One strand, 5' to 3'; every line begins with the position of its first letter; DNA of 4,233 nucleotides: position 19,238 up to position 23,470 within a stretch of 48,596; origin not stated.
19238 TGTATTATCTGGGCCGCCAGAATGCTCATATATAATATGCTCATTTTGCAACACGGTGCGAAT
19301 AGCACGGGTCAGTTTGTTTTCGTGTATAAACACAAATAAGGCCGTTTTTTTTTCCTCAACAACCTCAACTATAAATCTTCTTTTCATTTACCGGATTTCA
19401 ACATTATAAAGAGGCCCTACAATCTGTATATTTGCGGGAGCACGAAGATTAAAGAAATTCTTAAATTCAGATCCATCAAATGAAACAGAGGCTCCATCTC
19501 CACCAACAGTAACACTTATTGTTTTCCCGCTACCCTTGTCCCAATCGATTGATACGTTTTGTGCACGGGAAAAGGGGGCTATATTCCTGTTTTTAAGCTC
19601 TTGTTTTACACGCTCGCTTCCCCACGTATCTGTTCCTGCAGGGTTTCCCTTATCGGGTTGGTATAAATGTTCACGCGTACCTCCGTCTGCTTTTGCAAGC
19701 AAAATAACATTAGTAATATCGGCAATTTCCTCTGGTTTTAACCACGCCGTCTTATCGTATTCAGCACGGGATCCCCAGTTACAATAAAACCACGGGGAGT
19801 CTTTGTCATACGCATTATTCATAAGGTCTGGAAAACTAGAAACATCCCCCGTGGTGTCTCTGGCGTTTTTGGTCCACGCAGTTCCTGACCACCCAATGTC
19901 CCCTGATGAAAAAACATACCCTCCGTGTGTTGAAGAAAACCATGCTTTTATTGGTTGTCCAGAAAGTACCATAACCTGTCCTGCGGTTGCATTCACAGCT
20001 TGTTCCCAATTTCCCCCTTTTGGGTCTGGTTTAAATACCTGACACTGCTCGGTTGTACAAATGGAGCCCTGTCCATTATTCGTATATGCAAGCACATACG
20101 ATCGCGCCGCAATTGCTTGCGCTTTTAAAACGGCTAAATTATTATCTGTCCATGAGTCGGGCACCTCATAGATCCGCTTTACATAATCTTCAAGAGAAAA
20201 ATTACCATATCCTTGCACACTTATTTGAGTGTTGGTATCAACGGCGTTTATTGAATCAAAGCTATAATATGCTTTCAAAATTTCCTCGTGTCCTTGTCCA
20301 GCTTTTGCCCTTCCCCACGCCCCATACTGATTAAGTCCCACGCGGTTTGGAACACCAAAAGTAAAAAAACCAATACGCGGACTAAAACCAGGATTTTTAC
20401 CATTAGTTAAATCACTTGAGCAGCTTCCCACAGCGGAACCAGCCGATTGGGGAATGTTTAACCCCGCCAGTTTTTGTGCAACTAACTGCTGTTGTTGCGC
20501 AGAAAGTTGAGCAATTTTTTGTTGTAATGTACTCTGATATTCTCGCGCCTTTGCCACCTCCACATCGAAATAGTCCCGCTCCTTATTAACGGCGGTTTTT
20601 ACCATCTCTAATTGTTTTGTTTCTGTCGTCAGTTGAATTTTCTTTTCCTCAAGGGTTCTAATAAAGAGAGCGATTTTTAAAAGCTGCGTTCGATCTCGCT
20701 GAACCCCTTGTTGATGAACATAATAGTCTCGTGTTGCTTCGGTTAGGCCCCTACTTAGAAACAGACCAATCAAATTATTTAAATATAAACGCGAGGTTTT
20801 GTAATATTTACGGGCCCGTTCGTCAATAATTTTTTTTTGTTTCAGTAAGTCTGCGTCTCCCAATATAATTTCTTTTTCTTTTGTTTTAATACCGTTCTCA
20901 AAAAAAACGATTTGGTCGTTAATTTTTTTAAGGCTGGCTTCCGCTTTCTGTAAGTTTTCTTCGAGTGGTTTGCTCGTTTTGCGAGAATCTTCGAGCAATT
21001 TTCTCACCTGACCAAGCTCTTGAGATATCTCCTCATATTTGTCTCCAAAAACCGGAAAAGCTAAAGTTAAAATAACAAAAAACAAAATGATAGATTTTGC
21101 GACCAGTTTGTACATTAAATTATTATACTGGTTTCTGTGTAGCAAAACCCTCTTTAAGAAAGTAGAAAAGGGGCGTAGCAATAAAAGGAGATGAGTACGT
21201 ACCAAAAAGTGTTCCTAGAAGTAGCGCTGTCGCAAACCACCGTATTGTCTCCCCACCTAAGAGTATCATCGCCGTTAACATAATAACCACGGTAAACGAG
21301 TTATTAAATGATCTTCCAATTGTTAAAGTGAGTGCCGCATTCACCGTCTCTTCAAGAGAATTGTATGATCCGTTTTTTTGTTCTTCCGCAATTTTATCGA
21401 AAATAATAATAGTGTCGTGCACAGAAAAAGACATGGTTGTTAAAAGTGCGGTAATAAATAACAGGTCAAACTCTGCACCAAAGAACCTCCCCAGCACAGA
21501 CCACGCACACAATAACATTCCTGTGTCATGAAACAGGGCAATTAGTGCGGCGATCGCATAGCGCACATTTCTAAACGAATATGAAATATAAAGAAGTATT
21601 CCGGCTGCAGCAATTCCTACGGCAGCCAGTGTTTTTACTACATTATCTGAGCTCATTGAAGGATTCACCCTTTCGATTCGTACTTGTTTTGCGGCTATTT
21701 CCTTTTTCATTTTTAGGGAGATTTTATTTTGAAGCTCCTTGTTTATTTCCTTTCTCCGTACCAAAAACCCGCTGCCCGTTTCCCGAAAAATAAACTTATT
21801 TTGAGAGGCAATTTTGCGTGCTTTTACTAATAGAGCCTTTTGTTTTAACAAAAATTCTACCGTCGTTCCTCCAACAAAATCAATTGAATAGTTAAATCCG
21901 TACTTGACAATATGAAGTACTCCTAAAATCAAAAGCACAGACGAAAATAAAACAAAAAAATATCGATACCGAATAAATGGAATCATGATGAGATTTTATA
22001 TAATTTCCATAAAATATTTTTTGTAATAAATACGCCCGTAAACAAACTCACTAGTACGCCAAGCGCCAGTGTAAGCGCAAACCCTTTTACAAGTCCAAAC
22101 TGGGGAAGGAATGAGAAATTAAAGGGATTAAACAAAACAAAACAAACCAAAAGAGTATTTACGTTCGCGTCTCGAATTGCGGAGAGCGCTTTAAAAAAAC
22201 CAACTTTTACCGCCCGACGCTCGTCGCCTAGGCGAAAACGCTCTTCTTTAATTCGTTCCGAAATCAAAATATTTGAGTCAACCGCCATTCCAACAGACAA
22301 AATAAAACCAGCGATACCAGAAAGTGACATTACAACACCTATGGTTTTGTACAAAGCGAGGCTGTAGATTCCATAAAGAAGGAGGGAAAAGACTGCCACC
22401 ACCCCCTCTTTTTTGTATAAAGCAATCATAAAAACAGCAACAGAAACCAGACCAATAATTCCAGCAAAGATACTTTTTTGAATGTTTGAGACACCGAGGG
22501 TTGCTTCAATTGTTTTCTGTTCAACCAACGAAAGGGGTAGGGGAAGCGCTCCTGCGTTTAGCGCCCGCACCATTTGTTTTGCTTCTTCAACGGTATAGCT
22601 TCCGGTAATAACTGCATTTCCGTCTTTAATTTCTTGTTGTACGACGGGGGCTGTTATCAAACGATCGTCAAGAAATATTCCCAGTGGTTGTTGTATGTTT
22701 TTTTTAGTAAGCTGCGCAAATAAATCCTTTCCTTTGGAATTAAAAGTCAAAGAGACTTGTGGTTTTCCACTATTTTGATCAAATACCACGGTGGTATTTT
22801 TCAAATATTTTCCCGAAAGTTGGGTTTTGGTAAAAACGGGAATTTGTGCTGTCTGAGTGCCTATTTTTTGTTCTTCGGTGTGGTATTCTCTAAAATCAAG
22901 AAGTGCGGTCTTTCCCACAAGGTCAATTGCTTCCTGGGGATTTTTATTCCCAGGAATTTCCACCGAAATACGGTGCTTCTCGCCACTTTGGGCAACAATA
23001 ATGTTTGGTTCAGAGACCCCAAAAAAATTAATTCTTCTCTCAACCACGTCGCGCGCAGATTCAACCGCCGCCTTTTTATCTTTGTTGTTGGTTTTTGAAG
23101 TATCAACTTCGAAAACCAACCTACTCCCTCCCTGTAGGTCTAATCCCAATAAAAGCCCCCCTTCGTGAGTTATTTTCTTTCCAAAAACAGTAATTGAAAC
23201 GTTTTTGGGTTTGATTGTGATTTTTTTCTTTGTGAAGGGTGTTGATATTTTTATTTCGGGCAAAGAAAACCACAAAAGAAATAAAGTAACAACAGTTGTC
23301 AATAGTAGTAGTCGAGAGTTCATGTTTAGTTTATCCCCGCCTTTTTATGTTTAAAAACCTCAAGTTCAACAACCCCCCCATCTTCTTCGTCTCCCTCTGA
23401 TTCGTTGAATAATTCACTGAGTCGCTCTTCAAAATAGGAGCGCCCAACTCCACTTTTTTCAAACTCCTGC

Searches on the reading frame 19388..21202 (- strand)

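Call 42: search_protein_families(library=ncbifam, proteins=[window:19388-21202:-], max_evalue=0.00001)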
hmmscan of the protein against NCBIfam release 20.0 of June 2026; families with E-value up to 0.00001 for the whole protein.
window:19388-21202:- (604 aa): 2 families
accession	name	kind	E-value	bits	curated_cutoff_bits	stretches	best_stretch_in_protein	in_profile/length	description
TIGR02669.1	SpoIID_LytB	domain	4.9e-30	105.4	83.3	2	335-446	6-120/270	SpoIID/LytB domain-containing protein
TIGR02870.1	spore_II_D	equivalog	3.9e-14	52.5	234.75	1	335-436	72-194/338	stage II sporulation protein D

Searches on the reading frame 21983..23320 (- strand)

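Call 42: search_protein_families(library=ncbifam, proteins=[window:21983-23320:-], max_evalue=0.00001)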
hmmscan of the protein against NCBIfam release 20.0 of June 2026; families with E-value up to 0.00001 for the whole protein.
window:21983-23320:- (445 aa): 21 families
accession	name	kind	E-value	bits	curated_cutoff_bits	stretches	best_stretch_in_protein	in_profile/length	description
NF009583.0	PRK13024.1-3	subfamily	1.2e-108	364.2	721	1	53-438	38-429/755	protein translocase subunit SecDF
TIGR01129.1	secD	equivalog_domain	1.8e-101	340.2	244.4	1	58-436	1-396/397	protein translocase subunit SecD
NF009585.0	PRK13024.1-5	equivalog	6.1e-83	279.4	1037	2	165-438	380-645/993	protein translocase subunit SecDF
NF011315.0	PRK14726.1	equivalog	2.3e-69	234.4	1249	1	82-438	159-522/855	protein translocase subunit SecDF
NF009581.0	PRK13024.1-1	equivalog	5.1e-61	206.8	1058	1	44-437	22-407/752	protein translocase subunit SecDF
NF009545.0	PRK12933.1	equivalog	2.3e-57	194.8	728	1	93-437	239-590/604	protein translocase subunit SecD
TIGR00916.1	2A0604s01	subfamily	3.1e-55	187.3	148.6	1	193-429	1-230/231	SecD/SecF family protein translocase subunit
NF009584.0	PRK13024.1-4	equivalog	2.3e-54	185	1171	1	56-439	32-411/759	protein translocase subunit SecDF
NF009580.0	PRK13023.1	equivalog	3.4e-49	167.8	1153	1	57-436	63-443/775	protein translocase subunit SecDF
NF009540.0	PRK12911.1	equivalog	2.6e-36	124.5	1878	1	214-436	843-1057/1403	bifunctional preprotein translocase subunit SecD/SecF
NF006218.0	PRK08343.1-4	subfamily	1.1e-35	123.2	383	1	55-436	30-380/392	preprotein translocase subunit SecD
NF009582.0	PRK13024.1-2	equivalog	2.7e-24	85.2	723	1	215-435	269-482/859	protein translocase subunit SecDF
TIGR00966.2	transloc_SecF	equivalog_domain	6.8e-15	55.3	160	1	231-438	75-277/279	protein translocase subunit SecF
NF006217.0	PRK08343.1-3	equivalog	1.3e-14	53.8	491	1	85-434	191-529/544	preprotein translocase subunit SecD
NF006216.0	PRK08343.1-2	equivalog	7.8e-14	51.3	519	1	244-434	309-491/506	preprotein translocase subunit SecD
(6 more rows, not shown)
